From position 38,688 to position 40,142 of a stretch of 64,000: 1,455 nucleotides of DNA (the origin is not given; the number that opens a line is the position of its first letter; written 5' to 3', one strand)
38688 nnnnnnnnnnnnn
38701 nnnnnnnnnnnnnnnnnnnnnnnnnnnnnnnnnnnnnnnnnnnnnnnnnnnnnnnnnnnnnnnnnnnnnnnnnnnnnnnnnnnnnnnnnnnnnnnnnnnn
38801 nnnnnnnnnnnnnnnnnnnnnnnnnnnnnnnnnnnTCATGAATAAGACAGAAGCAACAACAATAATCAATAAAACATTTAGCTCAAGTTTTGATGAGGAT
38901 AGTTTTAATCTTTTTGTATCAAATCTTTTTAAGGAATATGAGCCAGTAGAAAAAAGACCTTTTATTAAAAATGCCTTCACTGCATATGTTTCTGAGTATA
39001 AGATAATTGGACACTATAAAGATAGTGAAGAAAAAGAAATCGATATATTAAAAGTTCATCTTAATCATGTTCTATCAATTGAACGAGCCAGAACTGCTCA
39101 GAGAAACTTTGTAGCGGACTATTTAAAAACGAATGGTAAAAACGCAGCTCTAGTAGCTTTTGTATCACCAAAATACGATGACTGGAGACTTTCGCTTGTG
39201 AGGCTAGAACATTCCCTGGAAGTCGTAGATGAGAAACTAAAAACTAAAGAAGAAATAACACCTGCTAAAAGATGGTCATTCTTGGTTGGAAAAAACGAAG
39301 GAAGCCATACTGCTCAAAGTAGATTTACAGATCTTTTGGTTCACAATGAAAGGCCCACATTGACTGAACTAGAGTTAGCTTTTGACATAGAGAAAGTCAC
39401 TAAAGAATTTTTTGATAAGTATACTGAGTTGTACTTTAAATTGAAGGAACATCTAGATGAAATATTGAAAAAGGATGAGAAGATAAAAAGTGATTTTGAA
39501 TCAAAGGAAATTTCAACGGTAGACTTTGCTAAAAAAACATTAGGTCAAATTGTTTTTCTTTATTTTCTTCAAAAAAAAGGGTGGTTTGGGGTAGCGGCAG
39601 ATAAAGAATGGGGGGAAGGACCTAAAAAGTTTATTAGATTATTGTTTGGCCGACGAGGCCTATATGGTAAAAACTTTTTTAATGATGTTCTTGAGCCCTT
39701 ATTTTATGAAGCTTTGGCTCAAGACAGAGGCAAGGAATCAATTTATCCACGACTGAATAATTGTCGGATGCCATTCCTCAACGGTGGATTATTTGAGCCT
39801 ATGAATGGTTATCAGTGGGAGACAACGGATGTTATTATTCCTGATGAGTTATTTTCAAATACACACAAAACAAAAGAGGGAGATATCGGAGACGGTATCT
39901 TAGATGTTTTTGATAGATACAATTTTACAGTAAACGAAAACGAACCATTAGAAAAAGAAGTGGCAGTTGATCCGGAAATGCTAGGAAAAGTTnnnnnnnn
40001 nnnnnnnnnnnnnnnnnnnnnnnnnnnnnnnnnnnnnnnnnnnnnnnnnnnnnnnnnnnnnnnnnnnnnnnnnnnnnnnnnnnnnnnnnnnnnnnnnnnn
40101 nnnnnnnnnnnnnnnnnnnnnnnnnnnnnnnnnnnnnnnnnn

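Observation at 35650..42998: Compact DISARM-like candidate defence module: PLD-SNF2 helicase fusion plus 1075-aa Eco57I/PglX-type N6-adenine methyltransferase in an AT-rich island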

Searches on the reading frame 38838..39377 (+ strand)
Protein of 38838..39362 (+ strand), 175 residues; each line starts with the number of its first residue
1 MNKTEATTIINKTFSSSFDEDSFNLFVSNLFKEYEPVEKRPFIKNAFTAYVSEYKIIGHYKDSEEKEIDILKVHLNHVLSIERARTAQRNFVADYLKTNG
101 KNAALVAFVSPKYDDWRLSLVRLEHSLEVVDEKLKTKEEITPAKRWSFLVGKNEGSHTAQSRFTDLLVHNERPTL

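Call 51: find_related_loci(query=A4, collection=metagenome_contigs, flank=7000)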
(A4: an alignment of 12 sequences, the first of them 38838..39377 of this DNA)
Query A4 (180 aa) in metagenome_contigs; peptide patterns used: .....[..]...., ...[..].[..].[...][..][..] (x = any residue, [..] = any of these).
599 stretches matched a pattern (row limit reached: there are more); 562 encode a relative of the query (tblastn E <= 1e-3); the best 80 are kept; 80 distinct loci.
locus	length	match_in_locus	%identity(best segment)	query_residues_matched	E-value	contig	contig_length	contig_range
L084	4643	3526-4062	65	1-179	2e-74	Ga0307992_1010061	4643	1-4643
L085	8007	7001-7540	63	1-180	2e-73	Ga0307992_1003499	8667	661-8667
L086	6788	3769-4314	65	1-179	1e-72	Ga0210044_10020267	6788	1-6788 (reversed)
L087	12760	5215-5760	64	1-179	4e-72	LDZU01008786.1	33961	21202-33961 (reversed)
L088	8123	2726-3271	63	1-179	4e-72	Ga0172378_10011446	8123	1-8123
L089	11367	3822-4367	64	1-179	9e-72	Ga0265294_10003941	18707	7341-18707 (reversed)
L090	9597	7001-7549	61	1-180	2e-70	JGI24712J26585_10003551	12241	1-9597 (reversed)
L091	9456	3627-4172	63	1-179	8e-70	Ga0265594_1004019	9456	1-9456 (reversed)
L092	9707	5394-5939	58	1-179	6e-68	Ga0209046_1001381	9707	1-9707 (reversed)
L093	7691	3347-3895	62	1-180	9e-68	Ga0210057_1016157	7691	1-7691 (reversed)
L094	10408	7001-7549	58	1-179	8e-67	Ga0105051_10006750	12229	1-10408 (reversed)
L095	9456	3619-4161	59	1-179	1e-66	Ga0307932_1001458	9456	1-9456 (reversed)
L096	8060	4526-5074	57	1-179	8e-67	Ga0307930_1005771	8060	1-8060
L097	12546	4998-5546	57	1-179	4e-65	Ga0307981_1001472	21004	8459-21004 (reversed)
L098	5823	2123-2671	57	1-179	3e-65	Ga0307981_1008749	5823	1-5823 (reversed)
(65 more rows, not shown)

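Call 76: search_protein_representatives(protein=window:38838-39362:+)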
Query: 175 residues. Proteins with E-value up to 0.001 (for the whole library): 716; up to 1e-10: 529; up to 1e-30: 118. The best 150 are listed.
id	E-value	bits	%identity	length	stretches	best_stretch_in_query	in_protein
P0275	9.7e-62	223.8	62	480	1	1-175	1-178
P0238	8.2e-61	220.8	62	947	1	1-175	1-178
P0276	1.7e-60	219.7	62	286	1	1-175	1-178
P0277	3.6e-57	209.0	59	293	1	1-174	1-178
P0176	5.5e-57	208.4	61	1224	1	1-175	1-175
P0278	5.2e-56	205.2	58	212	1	1-175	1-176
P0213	3.5e-55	202.5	57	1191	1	1-175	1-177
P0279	1.7e-53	197.0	57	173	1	1-167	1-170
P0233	1.2e-52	194.2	57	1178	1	1-175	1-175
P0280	1.3e-45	171.4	52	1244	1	1-174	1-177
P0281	9.9e-45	168.5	54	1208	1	1-174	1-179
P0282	1.3e-43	164.9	49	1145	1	1-174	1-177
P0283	1.6e-41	158.1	53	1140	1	1-174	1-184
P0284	7.6e-41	155.9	52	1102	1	4-174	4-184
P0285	1.6e-40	154.8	52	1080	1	1-170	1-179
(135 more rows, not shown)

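Call 105: search_solved_structures(query=A4, max_evalue=10)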
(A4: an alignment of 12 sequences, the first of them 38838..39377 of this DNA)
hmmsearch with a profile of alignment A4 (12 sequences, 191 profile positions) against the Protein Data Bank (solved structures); distinct sequences matched with E-value up to 10: 4.
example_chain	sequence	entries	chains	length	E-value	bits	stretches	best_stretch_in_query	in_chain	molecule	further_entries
4xrf_A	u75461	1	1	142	0.0073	19.1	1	41-101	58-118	Transcriptional regulator, MarR family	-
13de_F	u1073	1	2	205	0.6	12.8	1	12-66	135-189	Ewing's tumor-associated antigen 1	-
9zd3_F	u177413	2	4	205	0.61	12.8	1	12-66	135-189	Ewing's tumor-associated antigen 1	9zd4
23fe_G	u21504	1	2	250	0.88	12.3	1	12-66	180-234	Ewing's tumor-associated antigen 1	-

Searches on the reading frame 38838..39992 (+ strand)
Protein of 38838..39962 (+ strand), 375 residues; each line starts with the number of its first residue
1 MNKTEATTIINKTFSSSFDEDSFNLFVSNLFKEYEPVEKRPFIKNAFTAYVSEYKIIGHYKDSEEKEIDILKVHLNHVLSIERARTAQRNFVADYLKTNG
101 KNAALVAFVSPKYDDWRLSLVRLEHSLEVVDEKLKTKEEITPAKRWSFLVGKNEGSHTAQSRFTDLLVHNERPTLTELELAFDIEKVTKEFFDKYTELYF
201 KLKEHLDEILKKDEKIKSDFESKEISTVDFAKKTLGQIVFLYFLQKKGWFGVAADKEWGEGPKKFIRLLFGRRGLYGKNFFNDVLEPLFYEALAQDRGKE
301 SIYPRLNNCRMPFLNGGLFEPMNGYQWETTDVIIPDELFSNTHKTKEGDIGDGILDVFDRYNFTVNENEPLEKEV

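Call 40: predict_structure(alignment_id=A3)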
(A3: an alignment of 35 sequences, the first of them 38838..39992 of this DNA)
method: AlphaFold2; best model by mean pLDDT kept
length: 385 residues; sequences in the alignment: 35
mean_pLDDT: 76.8   pTM: 0.71
mean pLDDT of the five models: 76.8, 71.7, 71.2, 71.0, 70.5
residues with pLDDT >= 90: 68; 70-90: 222; 50-70: 59; < 50: 36
segments of 3 or more residues with pLDDT < 50: 126-129, 132-135, 137-140, 316-318, 364-366, 369-385
pLDDT, mean of each block of 10 residues (from residue 1): 89 88 93 85 87 94 93 82 70 89 93 85 63 49 75 73 84 88 65 82 89 85 83 79 75 77 84 86 83 63 74 56 67 81 66 78 51 35 35
secondary structure, 60 per line:
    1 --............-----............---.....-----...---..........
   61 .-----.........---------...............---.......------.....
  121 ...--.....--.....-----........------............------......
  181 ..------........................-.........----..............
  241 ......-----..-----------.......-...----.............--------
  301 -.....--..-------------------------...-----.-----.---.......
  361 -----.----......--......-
elements in order: H3-14 H20-31 E35-39 E51-61 E67-75 H85-99 E103-109 E116-123 E126-130 E133-137 E143-150 H157-168 H175-182 H189-212 H214-222 H227-246 H265-271 H280-292 H354-360 H371-376 H379-384

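Call 103: search_protein_families(library=pfam, proteins=[window:38838-39962:+], max_evalue=10)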
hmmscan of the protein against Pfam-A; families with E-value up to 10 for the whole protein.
window:38838-39962:+ (375 aa): 1 family
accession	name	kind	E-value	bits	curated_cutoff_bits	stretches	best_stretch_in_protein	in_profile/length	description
PF09602.15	PhaP_Bmeg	-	0.021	15.2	28.3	1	182-238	29-85/168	Polyhydroxyalkanoic acid inclusion protein (PhaP_Bmeg)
